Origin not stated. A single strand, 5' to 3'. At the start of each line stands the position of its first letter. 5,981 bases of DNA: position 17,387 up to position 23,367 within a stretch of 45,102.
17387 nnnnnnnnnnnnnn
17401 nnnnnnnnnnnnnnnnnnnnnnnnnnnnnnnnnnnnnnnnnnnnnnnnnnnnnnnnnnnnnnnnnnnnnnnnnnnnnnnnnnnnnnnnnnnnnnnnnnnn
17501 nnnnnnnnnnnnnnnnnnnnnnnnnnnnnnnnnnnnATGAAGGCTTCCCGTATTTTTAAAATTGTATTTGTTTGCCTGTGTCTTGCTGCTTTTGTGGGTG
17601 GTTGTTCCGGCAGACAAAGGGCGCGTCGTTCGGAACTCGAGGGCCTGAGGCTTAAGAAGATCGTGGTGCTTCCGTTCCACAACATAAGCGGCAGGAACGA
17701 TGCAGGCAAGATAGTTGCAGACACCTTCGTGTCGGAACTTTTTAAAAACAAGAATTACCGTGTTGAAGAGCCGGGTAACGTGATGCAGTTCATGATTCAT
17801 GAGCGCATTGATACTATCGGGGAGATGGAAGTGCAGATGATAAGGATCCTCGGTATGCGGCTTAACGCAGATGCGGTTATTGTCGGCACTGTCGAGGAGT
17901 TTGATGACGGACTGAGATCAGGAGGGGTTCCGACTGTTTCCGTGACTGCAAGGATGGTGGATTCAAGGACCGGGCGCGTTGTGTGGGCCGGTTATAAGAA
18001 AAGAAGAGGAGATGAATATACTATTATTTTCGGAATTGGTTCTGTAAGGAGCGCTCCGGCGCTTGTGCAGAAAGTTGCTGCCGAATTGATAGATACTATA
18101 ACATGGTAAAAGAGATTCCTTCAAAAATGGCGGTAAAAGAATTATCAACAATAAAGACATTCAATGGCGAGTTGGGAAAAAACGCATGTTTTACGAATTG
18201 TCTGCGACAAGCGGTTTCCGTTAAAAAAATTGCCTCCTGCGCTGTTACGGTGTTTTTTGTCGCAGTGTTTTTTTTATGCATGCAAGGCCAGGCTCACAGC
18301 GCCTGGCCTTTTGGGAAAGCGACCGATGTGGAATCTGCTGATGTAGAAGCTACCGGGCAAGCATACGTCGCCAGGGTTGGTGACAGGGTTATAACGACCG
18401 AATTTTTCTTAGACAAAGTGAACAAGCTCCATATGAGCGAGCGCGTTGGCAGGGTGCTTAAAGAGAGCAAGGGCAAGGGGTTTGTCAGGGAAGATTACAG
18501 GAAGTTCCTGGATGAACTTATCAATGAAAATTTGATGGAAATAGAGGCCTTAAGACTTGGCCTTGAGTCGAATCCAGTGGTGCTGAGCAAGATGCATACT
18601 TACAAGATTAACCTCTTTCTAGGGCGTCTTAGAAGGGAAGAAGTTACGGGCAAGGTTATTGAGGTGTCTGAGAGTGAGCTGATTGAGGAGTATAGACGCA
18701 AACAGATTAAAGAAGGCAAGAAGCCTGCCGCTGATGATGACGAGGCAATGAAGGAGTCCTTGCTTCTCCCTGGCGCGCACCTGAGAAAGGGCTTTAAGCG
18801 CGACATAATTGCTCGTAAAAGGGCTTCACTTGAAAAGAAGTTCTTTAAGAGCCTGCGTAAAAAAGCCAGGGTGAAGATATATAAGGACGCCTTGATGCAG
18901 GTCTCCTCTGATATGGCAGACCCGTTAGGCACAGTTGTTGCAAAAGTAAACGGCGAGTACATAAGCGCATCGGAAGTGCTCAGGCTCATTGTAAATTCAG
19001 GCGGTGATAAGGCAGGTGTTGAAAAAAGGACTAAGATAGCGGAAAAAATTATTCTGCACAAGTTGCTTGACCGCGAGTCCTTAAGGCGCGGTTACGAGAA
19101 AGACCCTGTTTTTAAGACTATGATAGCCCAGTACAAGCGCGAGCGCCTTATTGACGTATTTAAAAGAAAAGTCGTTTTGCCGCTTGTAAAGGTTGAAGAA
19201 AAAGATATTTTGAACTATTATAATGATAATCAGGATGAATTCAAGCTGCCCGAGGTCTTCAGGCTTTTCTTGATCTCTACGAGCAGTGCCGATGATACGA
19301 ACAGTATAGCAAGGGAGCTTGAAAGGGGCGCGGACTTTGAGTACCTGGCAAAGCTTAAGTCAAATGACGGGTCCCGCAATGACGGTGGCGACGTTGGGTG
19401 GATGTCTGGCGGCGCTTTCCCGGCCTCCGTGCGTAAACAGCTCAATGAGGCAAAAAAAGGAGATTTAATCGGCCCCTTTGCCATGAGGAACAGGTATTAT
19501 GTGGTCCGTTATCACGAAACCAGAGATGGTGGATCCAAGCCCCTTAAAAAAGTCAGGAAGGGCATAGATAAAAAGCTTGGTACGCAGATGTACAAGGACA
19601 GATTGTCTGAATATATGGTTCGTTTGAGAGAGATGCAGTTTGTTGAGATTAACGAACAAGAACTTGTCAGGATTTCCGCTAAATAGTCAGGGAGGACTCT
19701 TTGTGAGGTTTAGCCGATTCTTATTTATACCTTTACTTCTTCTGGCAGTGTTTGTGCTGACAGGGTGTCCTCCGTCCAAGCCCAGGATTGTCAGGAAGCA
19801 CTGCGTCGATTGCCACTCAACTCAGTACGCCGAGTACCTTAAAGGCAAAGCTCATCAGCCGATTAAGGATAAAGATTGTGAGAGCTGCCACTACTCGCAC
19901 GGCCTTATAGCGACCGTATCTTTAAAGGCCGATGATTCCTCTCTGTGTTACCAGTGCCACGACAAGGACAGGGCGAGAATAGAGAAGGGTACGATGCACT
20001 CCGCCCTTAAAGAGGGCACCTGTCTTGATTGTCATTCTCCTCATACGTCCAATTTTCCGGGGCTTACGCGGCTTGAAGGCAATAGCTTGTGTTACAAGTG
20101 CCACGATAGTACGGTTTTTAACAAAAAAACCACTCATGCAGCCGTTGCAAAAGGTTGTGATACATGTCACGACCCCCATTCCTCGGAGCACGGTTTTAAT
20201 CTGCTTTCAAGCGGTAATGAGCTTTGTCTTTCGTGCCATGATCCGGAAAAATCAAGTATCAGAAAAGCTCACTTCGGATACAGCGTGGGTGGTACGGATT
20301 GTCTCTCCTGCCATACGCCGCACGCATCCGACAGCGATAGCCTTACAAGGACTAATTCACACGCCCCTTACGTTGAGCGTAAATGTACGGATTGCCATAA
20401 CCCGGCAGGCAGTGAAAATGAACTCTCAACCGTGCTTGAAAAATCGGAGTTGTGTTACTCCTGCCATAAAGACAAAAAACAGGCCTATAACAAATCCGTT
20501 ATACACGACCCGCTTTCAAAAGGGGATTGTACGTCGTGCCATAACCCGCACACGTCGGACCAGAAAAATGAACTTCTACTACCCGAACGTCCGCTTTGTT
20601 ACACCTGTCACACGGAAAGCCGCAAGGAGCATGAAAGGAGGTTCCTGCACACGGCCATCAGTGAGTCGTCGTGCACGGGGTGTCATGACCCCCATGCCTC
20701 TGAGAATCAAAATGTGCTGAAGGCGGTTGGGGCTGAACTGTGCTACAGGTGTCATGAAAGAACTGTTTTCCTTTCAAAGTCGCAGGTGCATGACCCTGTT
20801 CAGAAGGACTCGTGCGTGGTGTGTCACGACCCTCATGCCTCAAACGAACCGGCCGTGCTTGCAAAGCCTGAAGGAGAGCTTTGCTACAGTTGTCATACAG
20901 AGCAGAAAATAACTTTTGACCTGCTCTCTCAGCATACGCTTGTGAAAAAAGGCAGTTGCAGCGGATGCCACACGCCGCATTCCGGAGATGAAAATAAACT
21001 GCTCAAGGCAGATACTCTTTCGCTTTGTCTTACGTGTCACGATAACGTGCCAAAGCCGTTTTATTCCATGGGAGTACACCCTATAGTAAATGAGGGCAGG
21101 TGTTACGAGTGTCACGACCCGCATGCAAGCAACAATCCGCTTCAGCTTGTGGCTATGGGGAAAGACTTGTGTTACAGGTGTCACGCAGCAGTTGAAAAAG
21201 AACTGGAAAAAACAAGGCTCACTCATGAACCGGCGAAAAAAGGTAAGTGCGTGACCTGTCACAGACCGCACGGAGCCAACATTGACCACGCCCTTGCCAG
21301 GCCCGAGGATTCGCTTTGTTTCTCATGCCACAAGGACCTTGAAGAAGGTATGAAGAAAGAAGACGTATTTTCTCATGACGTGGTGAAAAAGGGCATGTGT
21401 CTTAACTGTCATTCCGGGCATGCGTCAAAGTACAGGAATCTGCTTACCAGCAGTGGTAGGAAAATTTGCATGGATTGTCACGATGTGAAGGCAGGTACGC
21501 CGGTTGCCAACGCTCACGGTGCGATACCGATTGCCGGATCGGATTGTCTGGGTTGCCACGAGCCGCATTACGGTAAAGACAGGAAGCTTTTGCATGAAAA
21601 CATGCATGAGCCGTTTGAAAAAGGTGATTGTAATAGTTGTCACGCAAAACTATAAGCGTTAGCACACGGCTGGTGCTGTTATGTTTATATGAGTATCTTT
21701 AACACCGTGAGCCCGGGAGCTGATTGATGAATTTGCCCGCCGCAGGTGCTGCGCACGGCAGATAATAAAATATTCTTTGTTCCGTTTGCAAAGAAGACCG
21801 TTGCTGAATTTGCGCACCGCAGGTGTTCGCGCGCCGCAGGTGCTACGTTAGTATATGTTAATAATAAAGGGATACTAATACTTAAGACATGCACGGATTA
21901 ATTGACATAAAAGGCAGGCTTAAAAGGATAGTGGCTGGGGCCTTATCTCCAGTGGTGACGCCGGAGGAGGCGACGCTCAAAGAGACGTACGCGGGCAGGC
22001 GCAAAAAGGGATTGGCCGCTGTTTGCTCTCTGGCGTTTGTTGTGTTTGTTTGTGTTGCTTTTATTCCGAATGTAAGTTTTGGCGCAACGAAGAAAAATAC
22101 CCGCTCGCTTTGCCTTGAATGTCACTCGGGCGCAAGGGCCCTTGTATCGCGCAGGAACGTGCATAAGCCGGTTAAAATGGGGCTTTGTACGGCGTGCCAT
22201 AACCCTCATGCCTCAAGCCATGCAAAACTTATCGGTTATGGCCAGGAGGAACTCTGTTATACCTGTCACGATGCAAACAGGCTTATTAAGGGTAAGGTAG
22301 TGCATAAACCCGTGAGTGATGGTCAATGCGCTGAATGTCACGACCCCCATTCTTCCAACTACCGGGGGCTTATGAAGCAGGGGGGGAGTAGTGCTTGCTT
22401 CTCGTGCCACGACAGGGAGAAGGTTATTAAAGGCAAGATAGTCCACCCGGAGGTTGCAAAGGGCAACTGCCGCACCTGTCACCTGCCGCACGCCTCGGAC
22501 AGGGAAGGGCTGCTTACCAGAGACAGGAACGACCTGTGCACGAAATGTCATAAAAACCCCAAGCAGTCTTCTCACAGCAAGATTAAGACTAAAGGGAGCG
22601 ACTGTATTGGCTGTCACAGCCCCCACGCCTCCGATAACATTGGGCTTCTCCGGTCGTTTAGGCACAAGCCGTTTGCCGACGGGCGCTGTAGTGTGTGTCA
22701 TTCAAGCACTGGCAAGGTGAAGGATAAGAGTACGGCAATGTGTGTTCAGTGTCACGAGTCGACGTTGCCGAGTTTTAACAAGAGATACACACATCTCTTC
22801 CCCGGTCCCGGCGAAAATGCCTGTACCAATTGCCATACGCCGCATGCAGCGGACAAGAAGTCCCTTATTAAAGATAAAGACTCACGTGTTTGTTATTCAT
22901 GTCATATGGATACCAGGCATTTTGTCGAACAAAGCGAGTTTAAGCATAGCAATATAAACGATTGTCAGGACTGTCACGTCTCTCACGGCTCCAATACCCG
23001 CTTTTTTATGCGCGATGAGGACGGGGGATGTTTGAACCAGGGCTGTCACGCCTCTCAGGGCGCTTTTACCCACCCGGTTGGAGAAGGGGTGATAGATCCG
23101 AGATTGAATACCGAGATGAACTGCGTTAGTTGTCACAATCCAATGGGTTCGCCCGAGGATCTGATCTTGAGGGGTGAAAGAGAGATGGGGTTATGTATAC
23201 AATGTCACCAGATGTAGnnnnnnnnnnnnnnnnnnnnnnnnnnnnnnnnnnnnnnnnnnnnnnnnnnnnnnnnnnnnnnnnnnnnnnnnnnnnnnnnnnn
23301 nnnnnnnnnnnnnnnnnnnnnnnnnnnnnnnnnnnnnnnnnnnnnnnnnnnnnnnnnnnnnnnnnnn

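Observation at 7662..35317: A 28-kb co-oriented island that looks like a complete cytochrome-nanowire production and export system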

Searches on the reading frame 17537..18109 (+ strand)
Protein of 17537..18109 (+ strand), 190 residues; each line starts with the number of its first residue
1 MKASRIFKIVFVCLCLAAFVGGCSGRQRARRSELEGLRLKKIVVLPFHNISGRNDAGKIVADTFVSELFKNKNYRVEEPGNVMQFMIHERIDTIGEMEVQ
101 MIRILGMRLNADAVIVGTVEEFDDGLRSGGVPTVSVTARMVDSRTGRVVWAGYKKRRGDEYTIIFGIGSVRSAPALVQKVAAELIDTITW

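Call 4: search_protein_families(library=pfam, proteins=[window:17537-18109:+], max_evalue=0.01)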
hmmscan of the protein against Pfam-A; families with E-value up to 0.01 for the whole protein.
window:17537-18109:+ (190 aa): 3 families
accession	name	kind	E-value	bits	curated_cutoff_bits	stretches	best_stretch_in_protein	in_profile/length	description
PF05643.16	GNA1162-like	-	2.4e-05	24.5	25.9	1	38-163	10-135/185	Putative lipoprotein GNA1162-like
PF03783.19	CsgG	-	3.6e-05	23.6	20.8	1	52-153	32-147/210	Curli production assembly/transport component CsgG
PF17680.6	FlgO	-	0.00036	20.8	22.6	1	41-151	19-120/130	FlgO protein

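Call 9: search_protein_families(library=ncbifam, proteins=[window:17537-18109:+], max_evalue=0.01)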
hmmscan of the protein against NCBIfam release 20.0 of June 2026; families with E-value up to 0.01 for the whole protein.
window:17537-18109:+ (190 aa): 0 families

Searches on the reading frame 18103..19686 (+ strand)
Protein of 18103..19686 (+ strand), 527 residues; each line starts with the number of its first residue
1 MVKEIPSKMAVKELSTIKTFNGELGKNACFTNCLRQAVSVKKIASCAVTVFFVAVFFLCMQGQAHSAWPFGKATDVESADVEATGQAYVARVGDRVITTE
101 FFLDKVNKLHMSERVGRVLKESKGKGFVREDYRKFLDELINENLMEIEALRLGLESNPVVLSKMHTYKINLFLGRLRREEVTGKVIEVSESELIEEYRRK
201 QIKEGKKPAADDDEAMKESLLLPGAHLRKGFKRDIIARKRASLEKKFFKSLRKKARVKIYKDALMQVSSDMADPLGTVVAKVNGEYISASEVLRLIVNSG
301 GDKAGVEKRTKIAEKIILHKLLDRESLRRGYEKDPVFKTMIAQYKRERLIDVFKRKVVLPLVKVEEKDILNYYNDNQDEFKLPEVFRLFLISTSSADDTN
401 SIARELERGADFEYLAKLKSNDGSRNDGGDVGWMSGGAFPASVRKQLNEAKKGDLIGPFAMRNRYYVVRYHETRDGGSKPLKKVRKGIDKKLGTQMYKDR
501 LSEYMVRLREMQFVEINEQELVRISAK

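Call 4: search_protein_families(library=pfam, proteins=[window:18103-19686:+], max_evalue=0.01)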
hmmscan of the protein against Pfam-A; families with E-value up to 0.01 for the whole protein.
window:18103-19686:+ (527 aa): 5 families
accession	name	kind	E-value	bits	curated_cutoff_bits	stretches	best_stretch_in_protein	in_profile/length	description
PF13145.12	Rotamase_2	-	6.3e-17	63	27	1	364-485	1-120/121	PPIC-type PPIASE domain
PF00639.27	Rotamase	-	1.7e-11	45.4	21.7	1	397-471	20-96/97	PPIC-type PPIASE domain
PF13616.12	Rotamase_3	-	6.4e-11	43.3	22.5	1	399-472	40-114/116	PPIC-type PPIASE domain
PF13624.11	SurA_N_3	-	5e-07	30.1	27.2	1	81-157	33-109/162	SurA-like N-terminal domain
PF13623.11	SurA_N_2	-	0.0001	22.6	28.5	0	82-156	36-110/145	SurA-like N-terminal domain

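Call 20: find_homologous_proteins(query=window:18103-19686:+, max_evalue=0.001)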
Query window:18103-19686:+ (527 aa): 21 proteins with E <= 0.001 among 8000 candidates.
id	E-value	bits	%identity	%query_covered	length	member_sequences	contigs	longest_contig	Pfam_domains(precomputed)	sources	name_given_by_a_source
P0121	0.0e+0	1149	100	100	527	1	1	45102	PF13145.13,PF00639.28,PF13624.12,PF13616.13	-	-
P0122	4.6e-96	341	38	97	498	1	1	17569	PF13145.13,PF00639.28,PF13624.12,PF13616.13,PF13623.12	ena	-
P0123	7.9e-88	314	37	96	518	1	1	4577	PF13145.13,PF00639.28,PF13624.12,PF13616.13,PF13623.12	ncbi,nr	ncbi:MAG: peptidyl-prolyl cis-trans isomerase [Deltaproteobacteria bacterium]|nr:peptidyl-prolyl cis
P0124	1.1e-83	300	37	92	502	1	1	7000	PF13145.13,PF00639.28,PF13624.12,PF13616.13,PF13623.12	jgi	jgi:peptidyl-prolyl cis-trans isomerase C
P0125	1.3e-80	290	36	91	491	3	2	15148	PF13145.13,PF00639.28,PF13624.12,PF13623.12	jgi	jgi:peptidyl-prolyl cis-trans isomerase C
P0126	5.9e-79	284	36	92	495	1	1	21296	PF13145.13,PF00639.28,PF13624.12,PF13616.13,PF13623.12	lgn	-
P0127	2.0e-78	283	36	90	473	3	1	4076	PF13145.13,PF00639.28,PF13624.12,PF13616.13,PF13623.12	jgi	jgi:peptidyl-prolyl cis-trans isomerase C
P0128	2.8e-75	272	37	88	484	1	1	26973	PF13145.13,PF00639.28,PF13624.12,PF13616.13,PF13623.12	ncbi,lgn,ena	-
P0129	2.2e-26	111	27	50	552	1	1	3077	PF13145.13,PF00639.28,PF13616.13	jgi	jgi:parvulin-like peptidyl-prolyl isomerase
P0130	1.4e-20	92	33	37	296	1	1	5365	PF13145.13,PF00639.28,PF13624.12,PF13616.13,PF13623.12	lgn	-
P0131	1.6e-20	92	33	37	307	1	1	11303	PF13145.13,PF00639.28,PF13624.12,PF13616.13,PF13623.12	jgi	-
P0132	5.0e-11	60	24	39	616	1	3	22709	PF13145.13,PF00639.28,PF13624.12,PF13616.13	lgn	-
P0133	3.5e-8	51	28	32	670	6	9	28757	PF13145.13,PF00639.28,PF13624.12,PF13616.13,PF13623.12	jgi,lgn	-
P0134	2.1e-7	48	25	46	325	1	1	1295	PF13145.13,PF00639.28,PF13624.12,PF13616.13,PF13623.12,PF09312.17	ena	-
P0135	2.5e-7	48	24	46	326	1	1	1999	PF13145.13,PF00639.28,PF13624.12,PF13616.13,PF13623.12,PF09312.17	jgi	jgi:foldase protein PrsA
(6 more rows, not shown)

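Call 21: find_encoding_contigs(protein=P0128, flank=10000, max_places=2)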
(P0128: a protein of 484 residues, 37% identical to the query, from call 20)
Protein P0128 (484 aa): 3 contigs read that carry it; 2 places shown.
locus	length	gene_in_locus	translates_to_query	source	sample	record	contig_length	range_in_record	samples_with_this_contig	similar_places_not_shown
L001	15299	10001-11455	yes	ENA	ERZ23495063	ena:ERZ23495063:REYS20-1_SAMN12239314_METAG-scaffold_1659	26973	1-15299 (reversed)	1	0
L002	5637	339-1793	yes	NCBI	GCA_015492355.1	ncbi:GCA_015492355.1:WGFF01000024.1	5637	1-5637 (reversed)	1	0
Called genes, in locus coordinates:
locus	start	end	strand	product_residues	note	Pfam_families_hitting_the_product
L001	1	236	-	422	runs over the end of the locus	PF14537:Cytochrom_c3_2 (faint), PF09699:Paired_CXXCH_1 (faint)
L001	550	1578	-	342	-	PF00072:Response_reg, PF13487:HD_5, PF01966:HD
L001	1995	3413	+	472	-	PF10282:Lactonase (faint), PF21783:YNCE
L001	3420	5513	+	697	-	-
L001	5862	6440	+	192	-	-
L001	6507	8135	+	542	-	-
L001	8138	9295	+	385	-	PF14522:Cytochrome_C7 (faint), PF22113:Mtrc-MtrF_II-IV_dom (faint), PF16656:Pur_ac_phosph_N (weak), PF09699:Paired_CXXCH_1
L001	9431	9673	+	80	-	-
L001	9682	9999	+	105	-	PF05643:GNA1162-like (weak)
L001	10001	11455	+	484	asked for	PF13623:SurA_N_2 (weak), PF13624:SurA_N_3 (weak), PF13145:Rotamase_2, PF13616:Rotamase_3, PF00639:Rotamase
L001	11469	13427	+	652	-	-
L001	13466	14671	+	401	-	PF14522:Cytochrome_C7 (faint), PF22113:Mtrc-MtrF_II-IV_dom (faint), PF22678:Cytochrom_c_NrfB-like (faint), PF14537:Cytochrom_c3_2 (faint), PF24734:DUF7685 (faint), PF09699:Paired_CXXCH_1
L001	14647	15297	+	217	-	?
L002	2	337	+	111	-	?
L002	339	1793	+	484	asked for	PF13623:SurA_N_2 (weak), PF13624:SurA_N_3 (weak), PF13145:Rotamase_2, PF13616:Rotamase_3, PF00639:Rotamase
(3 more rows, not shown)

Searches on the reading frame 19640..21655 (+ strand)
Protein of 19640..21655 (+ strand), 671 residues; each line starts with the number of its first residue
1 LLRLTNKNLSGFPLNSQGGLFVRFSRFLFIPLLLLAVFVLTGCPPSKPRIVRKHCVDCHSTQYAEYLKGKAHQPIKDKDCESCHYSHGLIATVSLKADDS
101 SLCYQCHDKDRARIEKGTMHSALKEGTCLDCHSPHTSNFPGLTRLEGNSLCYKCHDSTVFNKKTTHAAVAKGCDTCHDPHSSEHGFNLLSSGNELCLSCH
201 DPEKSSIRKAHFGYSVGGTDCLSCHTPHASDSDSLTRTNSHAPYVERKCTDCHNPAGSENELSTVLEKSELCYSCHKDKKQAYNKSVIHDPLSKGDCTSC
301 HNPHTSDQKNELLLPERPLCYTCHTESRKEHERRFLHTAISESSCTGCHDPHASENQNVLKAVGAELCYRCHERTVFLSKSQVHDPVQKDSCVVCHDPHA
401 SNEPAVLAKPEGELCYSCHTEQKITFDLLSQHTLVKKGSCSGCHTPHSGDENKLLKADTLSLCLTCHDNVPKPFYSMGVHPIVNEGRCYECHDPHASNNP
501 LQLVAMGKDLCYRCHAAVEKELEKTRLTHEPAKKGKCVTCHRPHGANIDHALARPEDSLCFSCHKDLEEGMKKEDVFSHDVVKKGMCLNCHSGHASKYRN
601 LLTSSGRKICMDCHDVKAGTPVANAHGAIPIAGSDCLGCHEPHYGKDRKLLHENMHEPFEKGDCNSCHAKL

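Call 4: search_protein_families(library=pfam, proteins=[window:19640-21655:+], max_evalue=0.01)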
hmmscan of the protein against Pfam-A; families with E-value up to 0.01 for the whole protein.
window:19640-21655:+ (671 aa): 6 families
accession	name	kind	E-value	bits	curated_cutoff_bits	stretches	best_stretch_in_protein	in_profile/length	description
PF09699.15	Paired_CXXCH_1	-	2e-145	472.7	20.6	13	384-423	1-40/41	Doubled CXXCH motif (Paired_CXXCH_1)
PF14522.11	Cytochrome_C7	-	1.5e-31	108.4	24.8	7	240-302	7-67/67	Cytochrome c7 and related cytochrome c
PF14537.11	Cytochrom_c3_2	-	6e-25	88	25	3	534-615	5-79/79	Cytochrome c3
PF22678.1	Cytochrom_c_NrfB-like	-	2.5e-19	70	27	0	556-613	32-89/89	Cytochrome c-type protein NrfB-like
PF22113.1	Mtrc-MtrF_II-IV_dom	-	4.3e-16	59.4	30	0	580-670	2-90/176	Outer membrane cytochrome MtrC/MtrF-like, domains II/IV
PF02085.21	Cytochrom_CIII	-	5.2e-15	56.1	22.9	2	240-324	24-101/101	Class III cytochrome C family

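Call 9: search_protein_families(library=ncbifam, proteins=[window:19640-21655:+], max_evalue=0.01)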
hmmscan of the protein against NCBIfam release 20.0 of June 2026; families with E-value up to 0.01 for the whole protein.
window:19640-21655:+ (671 aa): 8 families
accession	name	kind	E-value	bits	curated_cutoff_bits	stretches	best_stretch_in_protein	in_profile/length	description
TIGR01905.1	paired_CXXCH_1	subfamily_domain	3.3e-136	443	25.2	13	337-375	1-39/41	doubled CXXCH domain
TIGR03508.1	decahem_SO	subfamily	2.2e-88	296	192.2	4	319-472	72-224/258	DmsE family decaheme c-type cytochrome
NF041028.1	decahem_GSU2203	exception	8.6e-87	291.3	325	6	365-497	101-234/317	GSU2203 family decaheme c-type cytochrome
NF008659.0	PRK11659.1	equivalog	2.5e-15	56.7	184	3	556-617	109-170/188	cytochrome c nitrite reductase pentaheme subunit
TIGR03146.1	cyt_nit_nrfB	equivalog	6.4e-15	55.7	166.6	3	556-615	83-142/145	cytochrome c nitrite reductase pentaheme subunit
TIGR03153.1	cytochr_NrfH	equivalog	1.3e-14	54.4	134.2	0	508-542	102-134/138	cytochrome c nitrite reductase small subunit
NF045713.1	CxxCH_16_HmcA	equivalog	1e-10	40.8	400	1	462-621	113-259/541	sulfate respiration complex hexadecaheme cytochrome HmcA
NF045722.1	c3_cytochr_TmcA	equivalog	3.4e-08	33.4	114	1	560-624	60-120/125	acidic tetraheme cytochrome c3 TmcA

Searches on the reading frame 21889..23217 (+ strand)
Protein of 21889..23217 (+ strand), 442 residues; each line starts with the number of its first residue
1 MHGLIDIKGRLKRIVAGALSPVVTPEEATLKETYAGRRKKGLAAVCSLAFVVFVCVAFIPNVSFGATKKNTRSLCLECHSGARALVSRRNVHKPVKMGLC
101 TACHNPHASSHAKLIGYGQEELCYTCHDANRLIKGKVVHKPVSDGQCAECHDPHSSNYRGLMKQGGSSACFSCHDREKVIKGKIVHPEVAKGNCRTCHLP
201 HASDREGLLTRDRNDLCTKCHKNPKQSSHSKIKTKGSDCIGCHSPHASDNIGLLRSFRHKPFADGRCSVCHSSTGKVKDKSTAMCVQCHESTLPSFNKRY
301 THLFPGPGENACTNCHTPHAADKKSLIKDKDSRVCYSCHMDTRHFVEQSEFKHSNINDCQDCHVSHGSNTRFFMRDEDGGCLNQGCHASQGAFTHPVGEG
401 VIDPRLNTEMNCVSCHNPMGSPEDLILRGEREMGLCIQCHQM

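Call 4: search_protein_families(library=pfam, proteins=[window:21889-23217:+], max_evalue=0.01)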
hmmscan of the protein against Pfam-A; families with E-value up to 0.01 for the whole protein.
window:21889-23217:+ (442 aa): 7 families
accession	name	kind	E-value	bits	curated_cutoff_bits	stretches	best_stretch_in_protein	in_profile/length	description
PF09699.15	Paired_CXXCH_1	-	8.8e-72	237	20.6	8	139-178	1-40/41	Doubled CXXCH motif (Paired_CXXCH_1)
PF14522.11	Cytochrome_C7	-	2.3e-17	63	24.8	4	143-198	12-66/67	Cytochrome c7 and related cytochrome c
PF14537.11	Cytochrom_c3_2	-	1.5e-13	51.5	25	2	265-339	7-78/79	Cytochrome c3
PF02085.21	Cytochrom_CIII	-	1.6e-09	38.4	22.9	1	256-339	22-101/101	Class III cytochrome C family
PF22113.1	Mtrc-MtrF_II-IV_dom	-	4.6e-08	33.2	30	0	142-180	4-41/176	Outer membrane cytochrome MtrC/MtrF-like, domains II/IV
PF22678.1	Cytochrom_c_NrfB-like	-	3e-06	28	27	0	119-157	32-71/89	Cytochrome c-type protein NrfB-like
PF03264.19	Cytochrom_NNT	-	0.001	19.2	24.1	1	42-110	6-78/174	NapC/NirT cytochrome c family, N-terminal region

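Call 9: search_protein_families(library=ncbifam, proteins=[window:21889-23217:+], max_evalue=0.01)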
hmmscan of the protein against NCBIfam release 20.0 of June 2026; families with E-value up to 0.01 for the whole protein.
window:21889-23217:+ (442 aa): 7 families
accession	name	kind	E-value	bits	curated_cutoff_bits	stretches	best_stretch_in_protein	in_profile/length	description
TIGR01905.1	paired_CXXCH_1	subfamily_domain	2.8e-67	222.3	25.2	8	92-130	1-39/41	doubled CXXCH domain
TIGR03508.1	decahem_SO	subfamily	2.8e-46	158.1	192.2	3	66-231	64-229/258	DmsE family decaheme c-type cytochrome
NF041028.1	decahem_GSU2203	exception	1.8e-36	126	325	3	278-442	97-254/317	GSU2203 family decaheme c-type cytochrome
TIGR03153.1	cytochr_NrfH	equivalog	3.4e-12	46.6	134.2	2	323-441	19-134/138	cytochrome c nitrite reductase small subunit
NF045713.1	CxxCH_16_HmcA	equivalog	2.1e-09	36.5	400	2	72-198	132-252/541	sulfate respiration complex hexadecaheme cytochrome HmcA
TIGR03146.1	cyt_nit_nrfB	equivalog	4.1e-05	23.9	166.6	0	373-420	6-51/145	cytochrome c nitrite reductase pentaheme subunit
NF008659.0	PRK11659.1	equivalog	4.6e-05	23.2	184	0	373-420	41-86/188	cytochrome c nitrite reductase pentaheme subunit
